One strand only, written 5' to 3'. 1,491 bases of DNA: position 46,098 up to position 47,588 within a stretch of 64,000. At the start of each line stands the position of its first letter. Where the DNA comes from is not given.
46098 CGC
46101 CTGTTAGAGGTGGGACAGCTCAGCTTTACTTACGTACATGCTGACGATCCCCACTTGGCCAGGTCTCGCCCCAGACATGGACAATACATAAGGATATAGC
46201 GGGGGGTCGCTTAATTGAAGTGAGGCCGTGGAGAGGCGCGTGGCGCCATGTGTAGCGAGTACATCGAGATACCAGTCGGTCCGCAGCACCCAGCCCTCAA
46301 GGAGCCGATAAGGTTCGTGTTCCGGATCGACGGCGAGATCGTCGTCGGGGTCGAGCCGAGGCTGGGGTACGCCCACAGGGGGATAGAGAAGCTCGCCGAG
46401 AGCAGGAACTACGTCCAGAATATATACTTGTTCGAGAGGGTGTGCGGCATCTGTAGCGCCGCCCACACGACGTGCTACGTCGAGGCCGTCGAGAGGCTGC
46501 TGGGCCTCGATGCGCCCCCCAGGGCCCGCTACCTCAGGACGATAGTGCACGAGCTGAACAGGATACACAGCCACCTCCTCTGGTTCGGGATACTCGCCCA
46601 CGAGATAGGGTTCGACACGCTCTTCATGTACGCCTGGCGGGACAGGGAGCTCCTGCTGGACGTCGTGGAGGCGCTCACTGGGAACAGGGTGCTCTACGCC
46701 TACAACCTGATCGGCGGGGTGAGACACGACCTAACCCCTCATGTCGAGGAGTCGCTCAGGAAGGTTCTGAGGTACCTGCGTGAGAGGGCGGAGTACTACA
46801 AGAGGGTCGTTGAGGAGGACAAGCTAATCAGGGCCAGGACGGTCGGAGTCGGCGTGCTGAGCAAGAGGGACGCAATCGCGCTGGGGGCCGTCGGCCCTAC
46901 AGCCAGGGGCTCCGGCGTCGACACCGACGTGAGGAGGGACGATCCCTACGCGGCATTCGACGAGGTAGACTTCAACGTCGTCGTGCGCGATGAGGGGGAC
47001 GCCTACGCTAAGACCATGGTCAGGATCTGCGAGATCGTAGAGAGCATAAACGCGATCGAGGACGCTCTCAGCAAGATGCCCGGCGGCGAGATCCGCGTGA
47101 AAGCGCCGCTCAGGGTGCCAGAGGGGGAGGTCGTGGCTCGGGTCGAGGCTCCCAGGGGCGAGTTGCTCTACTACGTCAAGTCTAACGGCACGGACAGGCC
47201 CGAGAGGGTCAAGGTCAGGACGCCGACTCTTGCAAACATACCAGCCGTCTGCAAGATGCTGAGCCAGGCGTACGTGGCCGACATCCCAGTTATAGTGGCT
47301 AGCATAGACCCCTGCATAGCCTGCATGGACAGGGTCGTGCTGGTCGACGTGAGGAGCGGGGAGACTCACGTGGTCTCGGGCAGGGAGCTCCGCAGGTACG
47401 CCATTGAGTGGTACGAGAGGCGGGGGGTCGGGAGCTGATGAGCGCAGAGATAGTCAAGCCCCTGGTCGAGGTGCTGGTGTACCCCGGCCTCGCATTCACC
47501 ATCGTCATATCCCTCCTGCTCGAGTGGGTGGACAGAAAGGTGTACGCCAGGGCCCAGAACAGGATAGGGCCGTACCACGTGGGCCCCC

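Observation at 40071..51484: Complex-I-ordered 11-subunit gene set whose NuoD-like subunit still has both [NiFe] cysteine pairs and a cleavable tail: probably a complex-I-like membrane hydrogenase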

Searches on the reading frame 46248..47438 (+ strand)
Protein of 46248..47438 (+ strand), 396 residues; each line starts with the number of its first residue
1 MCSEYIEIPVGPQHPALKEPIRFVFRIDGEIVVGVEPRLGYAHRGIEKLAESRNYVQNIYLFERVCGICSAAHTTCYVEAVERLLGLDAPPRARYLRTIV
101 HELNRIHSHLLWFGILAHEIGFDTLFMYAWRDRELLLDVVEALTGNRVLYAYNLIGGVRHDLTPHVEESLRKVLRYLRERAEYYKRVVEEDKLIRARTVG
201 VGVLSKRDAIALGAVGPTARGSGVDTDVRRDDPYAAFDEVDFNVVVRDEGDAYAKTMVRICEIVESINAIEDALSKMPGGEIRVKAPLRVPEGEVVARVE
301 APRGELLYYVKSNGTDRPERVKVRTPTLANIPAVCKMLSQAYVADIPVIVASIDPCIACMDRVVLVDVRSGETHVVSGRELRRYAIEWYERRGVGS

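Call 4: search_protein_families(library=pfam, proteins=[window:46248-47438:+], max_evalue=0.01)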
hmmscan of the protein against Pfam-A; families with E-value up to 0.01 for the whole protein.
window:46248-47438:+ (396 aa): 2 families
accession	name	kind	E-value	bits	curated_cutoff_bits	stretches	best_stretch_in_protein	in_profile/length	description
PF00346.24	Complex1_49kDa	-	1.4e-77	260.9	24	2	120-286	2-168/271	Respiratory-chain NADH dehydrogenase, 49 Kd subunit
PF00374.24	NiFeSe_Hases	-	5.4e-15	55.8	25.8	1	44-114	1-71/508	Nickel-dependent hydrogenase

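Call 6: search_solved_structures(query=window:46248-47438:+, max_evalue=0.00001, show_alignments=5)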
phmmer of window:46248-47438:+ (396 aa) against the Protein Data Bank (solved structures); distinct sequences matched with E-value up to 0.00001: 106 (the best 60 are shown).
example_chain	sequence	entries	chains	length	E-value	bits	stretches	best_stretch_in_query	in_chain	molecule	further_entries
6cfw_L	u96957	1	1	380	3.6e-90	306.2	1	5-362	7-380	Membrane-bound hydrogenase subunit alpha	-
7z0s_E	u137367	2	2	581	7.9e-78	265.6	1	8-387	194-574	Formate hydrogenlyase subunit 5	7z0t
2fug_4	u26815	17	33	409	2.2e-71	244.3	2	4-292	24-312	NADH-quinone oxidoreductase chain 4 | NADH-QUINONE OXIDOREDUCTASE SUBUNIT 4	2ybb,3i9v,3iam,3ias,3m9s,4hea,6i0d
7q5y_B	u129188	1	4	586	4.1e-70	240.1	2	9-277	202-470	NADH-quinone oxidoreductase subunit C/D 2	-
6hum_H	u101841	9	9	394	3.2e-66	227.3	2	6-292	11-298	NAD(P)H-quinone oxidoreductase subunit H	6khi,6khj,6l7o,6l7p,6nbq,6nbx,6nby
7eu3_H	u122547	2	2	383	2e-65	224.7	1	8-282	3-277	NAD(P)H-quinone oxidoreductase subunit H, chloroplastic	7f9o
8e9g_D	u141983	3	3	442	4.1e-65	223.7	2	3-284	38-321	NADH-quinone oxidoreductase subunit D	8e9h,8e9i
9iho_D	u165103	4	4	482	8.1e-63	216.1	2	8-287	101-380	NUCM (49 kDa) subunit of mitochondrial NADH:ubiquinone oxidoreductase (Complex I)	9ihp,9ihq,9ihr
6u8y_L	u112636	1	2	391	1.2e-62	215.6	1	6-362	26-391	NADH dehydrogenase subunit D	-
8ba0_D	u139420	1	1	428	1.2e-62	215.5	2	8-286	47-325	Complex I-49kD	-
8b9z_D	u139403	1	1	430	1.3e-62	215.5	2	8-286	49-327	Complex I-49kD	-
8esw_S2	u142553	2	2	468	1.6e-62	215.1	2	8-286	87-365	Complex I-49kD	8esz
6gcs_C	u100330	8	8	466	4.5e-62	213.7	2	8-285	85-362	49-KDA PROTEIN (NUCM) | Subunit NUCM of NADH:Ubiquinone Oxidoreductase (Complex I) | NUCM protein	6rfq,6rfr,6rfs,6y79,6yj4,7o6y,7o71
7arc_D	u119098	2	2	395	4.5e-62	213.7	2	8-283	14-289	ND7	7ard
7wfg_H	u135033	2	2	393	4.7e-62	213.6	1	8-281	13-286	NAD(P)H-quinone oxidoreductase subunit H, chloroplastic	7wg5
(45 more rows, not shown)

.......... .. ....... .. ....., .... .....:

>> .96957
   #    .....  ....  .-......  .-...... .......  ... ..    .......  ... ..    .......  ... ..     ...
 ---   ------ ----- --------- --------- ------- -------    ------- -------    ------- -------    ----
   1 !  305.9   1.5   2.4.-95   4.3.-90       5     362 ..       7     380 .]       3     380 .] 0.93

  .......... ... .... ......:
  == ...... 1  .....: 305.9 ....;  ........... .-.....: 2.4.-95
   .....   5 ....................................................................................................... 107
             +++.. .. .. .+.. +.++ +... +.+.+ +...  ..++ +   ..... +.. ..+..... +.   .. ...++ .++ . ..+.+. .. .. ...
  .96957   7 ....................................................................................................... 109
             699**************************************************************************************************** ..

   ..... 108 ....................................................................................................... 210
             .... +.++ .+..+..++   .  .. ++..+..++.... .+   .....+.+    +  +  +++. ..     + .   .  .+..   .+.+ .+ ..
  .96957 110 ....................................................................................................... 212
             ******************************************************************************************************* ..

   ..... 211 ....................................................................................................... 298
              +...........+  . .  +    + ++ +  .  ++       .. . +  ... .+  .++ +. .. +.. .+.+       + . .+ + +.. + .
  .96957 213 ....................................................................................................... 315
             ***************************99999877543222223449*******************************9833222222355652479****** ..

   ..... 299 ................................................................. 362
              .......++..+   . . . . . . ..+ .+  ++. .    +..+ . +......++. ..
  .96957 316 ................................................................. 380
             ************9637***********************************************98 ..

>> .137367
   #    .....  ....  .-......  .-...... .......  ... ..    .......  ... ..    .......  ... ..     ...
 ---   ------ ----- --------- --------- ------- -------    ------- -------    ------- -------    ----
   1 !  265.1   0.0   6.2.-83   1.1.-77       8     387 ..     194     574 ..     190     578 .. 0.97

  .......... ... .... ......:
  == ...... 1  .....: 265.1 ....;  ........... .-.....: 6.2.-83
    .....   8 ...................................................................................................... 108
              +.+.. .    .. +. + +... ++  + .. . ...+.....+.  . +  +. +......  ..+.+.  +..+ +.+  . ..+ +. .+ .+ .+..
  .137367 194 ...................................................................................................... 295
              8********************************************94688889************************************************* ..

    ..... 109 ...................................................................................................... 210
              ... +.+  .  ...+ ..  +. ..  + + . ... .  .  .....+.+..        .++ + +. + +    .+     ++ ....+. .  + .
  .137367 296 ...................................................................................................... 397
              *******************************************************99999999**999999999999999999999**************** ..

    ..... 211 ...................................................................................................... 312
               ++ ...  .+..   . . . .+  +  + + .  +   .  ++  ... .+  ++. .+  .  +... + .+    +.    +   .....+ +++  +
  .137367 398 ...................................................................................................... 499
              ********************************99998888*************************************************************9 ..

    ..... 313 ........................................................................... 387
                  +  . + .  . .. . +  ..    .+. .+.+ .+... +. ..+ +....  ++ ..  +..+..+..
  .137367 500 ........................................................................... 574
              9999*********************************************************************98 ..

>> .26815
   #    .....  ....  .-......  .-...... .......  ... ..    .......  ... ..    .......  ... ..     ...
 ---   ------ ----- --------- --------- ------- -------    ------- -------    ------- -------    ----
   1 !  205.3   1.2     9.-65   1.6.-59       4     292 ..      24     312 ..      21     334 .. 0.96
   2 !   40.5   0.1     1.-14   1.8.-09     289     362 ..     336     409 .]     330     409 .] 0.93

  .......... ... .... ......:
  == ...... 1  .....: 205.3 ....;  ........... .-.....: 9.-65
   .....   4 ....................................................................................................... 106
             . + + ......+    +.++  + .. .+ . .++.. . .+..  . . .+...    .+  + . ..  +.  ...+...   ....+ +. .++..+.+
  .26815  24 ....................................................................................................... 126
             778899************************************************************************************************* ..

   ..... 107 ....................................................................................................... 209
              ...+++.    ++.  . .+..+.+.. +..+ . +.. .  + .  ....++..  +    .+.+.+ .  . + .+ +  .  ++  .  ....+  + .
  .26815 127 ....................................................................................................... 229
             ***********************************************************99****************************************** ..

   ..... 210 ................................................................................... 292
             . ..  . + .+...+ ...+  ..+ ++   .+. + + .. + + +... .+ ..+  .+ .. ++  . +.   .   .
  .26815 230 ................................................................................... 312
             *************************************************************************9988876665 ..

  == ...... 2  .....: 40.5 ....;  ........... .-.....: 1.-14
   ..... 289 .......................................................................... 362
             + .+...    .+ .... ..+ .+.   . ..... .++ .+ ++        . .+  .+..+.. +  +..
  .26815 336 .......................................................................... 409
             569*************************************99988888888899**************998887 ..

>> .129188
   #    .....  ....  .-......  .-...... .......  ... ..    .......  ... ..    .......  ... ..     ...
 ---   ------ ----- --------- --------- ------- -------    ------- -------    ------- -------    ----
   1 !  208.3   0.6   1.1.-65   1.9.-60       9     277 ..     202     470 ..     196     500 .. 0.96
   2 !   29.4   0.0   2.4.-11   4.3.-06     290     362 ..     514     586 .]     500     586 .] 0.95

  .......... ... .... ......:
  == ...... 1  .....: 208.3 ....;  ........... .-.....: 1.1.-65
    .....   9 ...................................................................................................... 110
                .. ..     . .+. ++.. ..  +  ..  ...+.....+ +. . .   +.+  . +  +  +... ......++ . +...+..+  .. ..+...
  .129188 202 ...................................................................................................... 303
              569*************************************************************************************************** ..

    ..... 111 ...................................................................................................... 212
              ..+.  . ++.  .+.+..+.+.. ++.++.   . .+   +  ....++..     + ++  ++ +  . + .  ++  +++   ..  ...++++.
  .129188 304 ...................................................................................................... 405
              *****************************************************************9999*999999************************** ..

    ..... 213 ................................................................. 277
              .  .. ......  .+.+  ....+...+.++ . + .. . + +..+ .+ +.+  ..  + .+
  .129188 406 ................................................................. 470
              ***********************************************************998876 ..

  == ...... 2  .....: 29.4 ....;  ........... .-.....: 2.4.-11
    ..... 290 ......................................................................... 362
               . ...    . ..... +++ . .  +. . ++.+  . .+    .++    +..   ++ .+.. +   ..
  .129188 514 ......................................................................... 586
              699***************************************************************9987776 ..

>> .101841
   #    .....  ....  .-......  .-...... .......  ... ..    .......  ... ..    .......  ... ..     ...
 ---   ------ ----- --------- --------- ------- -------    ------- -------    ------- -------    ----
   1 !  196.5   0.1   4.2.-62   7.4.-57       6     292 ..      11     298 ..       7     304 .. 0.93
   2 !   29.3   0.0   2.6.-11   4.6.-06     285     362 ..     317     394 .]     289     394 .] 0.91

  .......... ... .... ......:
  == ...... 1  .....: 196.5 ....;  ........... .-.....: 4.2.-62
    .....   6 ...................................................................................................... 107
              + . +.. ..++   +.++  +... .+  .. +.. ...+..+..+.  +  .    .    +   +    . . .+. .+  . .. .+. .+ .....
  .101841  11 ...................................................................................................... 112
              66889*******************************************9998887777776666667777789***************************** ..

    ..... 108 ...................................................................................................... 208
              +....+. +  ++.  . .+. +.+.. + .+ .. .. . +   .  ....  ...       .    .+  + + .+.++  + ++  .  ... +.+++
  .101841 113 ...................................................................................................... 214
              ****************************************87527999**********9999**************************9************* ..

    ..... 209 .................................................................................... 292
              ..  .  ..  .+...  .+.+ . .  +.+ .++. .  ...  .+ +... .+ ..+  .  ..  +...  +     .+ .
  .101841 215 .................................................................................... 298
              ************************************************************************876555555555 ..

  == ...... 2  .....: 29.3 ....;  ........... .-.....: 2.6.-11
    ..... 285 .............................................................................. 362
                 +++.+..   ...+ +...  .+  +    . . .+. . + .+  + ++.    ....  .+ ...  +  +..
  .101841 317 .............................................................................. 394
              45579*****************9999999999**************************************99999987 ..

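Call 7: search_protein_families(library=ncbifam, proteins=[window:46248-47438:+], max_evalue=0.001)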
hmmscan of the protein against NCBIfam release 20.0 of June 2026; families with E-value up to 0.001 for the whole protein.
window:46248-47438:+ (396 aa): 15 families
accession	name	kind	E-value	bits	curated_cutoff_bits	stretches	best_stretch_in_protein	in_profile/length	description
NF004739.1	PRK06075.1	equivalog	1e-115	386.6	360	2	7-285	2-280/384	NADH-quinone oxidoreductase subunit D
TIGR01962.1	NuoD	equivalog_domain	2.7e-104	349.1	459.35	2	6-286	3-283/386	NADH dehydrogenase (quinone) subunit D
NF040602.1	F420_dehyd_FpoD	exception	9.6e-103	344.1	600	1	8-362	10-372/372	F420H2 dehydrogenase subunit FpoD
NF008974.0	PRK12322.1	equivalog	3.8e-96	322.2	522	1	4-361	5-365/366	NADH-quinone oxidoreductase subunit D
NF009808.0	PRK13292.1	equivalog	5.9e-84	282.4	1156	2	8-281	410-683/791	NADH-quinone oxidoreductase subunit B/C/D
NF005649.0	PRK07415.1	equivalog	7.5e-79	265.6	583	2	6-282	11-288/394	NAD(P)H-quinone oxidoreductase subunit H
NF008728.0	PRK11742.1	equivalog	1.5e-78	264.6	840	2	4-292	213-501/598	NADH-quinone oxidoreductase subunit C/D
TIGR03295.1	frhA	equivalog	7.2e-19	68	392.5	1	44-189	41-197/412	coenzyme F420 hydrogenase subunit alpha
NF033181.1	NiFeSe_hydrog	equivalog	9.1e-16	57.8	600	1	39-117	33-111/507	nickel-dependent hydrogenase large subunit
NF045518.1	H2_NiFeSe_large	exception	9e-14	51.1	780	1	40-117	34-111/485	NiFeSe hydrogenase large subunit HysA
NF041785.2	VhuA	equivalog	1.3e-11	43.7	800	1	42-117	37-112/418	F420-non-reducing hydrogenase Vhu subunit A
NF007778.0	PRK10467.1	equivalog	2.1e-11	42.8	969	1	25-115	17-110/567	hydrogenase 2 large subunit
NF040832.1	sulfhyd_HydA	equivalog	1.9e-10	40.5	880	1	56-116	52-112/426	NADPH-dependent hydrogenase/sulfhydrogenase 1 subunit alpha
NF007550.0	PRK10170.1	equivalog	3.4e-08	32.4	1101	1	26-118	36-128/597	Ni/Fe-hydrogenase large subunit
NF040828.1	sulfhyd_ShyA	equivalog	5.5e-08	32.1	700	1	44-135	38-131/415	NAD(P)-dependent hydrogenase/sulfhydrogenase 2 subunit alpha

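Call 8: find_homologous_proteins(query=window:46248-47438:+, max_evalue=1e-20)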
Query window:46248-47438:+ (396 aa): 8000 proteins with E <= 1e-20 among 8000 candidates; the best 120 are listed.
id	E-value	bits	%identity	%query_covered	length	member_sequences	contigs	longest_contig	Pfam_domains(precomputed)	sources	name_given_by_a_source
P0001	6.2e-262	887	100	100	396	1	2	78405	PF00374.25,PF00346.25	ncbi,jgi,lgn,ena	-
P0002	8.3e-256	866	97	100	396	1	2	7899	PF00374.25,PF00346.25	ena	-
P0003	2.0e-216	737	80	99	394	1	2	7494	PF00374.25,PF00346.25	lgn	-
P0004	8.8e-216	735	81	98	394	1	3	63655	PF00374.25,PF00346.25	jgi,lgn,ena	-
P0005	1.2e-214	731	80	99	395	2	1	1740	PF00374.25,PF00346.25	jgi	-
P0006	9.3e-213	725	77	99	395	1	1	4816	PF00374.25,PF00346.25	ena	-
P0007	4.2e-190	650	72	98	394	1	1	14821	PF00374.25,PF00346.25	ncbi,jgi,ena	-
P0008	7.6e-184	629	70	98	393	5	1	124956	PF00374.25,PF00346.25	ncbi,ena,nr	ncbi:MAG: nickel-dependent hydrogenase large subunit [Thermoprotei archaeon]|nr:nickel-dependent hyd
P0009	6.0e-183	627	69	98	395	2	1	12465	PF00374.25,PF00346.25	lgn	-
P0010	6.4e-182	623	68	98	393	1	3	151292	PF00374.25,PF00346.25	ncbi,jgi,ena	-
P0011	1.3e-178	612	70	98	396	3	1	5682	PF00374.25,PF00346.25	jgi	-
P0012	1.3e-159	550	62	97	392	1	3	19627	PF00374.25,PF00346.25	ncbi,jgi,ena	-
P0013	1.0e-158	547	58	99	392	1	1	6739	PF00374.25,PF00346.25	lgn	-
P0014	3.6e-158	545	59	98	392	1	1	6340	PF00374.25,PF00346.25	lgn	-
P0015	1.1e-157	543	58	99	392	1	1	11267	PF00374.25,PF00346.25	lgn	-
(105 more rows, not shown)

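Call 15: find_encoding_contigs(protein=window:46248-47438:+, flank=10000, max_places=4)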
Protein window:46248-47438:+ (396 aa): 4 contigs read that carry it; 2 places shown.
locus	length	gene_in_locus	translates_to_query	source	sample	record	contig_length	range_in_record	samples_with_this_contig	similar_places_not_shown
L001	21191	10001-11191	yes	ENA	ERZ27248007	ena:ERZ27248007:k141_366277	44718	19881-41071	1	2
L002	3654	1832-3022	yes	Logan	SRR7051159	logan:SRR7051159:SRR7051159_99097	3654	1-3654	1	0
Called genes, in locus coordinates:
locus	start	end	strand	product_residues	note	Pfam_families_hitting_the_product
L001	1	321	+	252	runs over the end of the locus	PF04055:Radical_SAM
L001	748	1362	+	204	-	PF01022:HTH_5, PF01047:MarR (weak), PF12802:MarR_2 (weak), PF12840:HTH_20, PF13412:HTH_24, PF01978:TrmB (faint), PF08279:HTH_11 (weak), PF09339:HTH_IclR (weak), +1 more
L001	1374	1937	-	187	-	PF03477:ATP-cone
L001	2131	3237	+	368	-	PF02638:GHL10, PF14871:GHL6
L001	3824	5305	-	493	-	PF00662:Proton_antipo_N, PF00361:Proton_antipo_M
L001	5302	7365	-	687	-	PF00662:Proton_antipo_N, PF00361:Proton_antipo_M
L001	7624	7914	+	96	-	PF00507:Oxidored_q4 (weak)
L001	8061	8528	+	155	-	PF01058:Oxidored_q6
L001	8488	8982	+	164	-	PF00329:Complex1_30kDa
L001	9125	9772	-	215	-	PF01965:DJ-1_PfpI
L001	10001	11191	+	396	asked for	PF00374:NiFeSe_Hases, PF00346:Complex1_49kDa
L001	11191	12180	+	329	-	PF00146:NADHdh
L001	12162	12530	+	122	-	PF17179:Fer4_22 (faint), PF12838:Fer4_7, PF13187:Fer4_9, PF12797:Fer4_2 (weak), PF00037:Fer4, PF12837:Fer4_6 (weak), PF13237:Fer4_10, PF00037:Fer4 (weak), +5 more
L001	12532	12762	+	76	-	PF00499:Oxidored_q3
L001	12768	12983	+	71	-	-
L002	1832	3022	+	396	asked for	PF00374:NiFeSe_Hases, PF00346:Complex1_49kDa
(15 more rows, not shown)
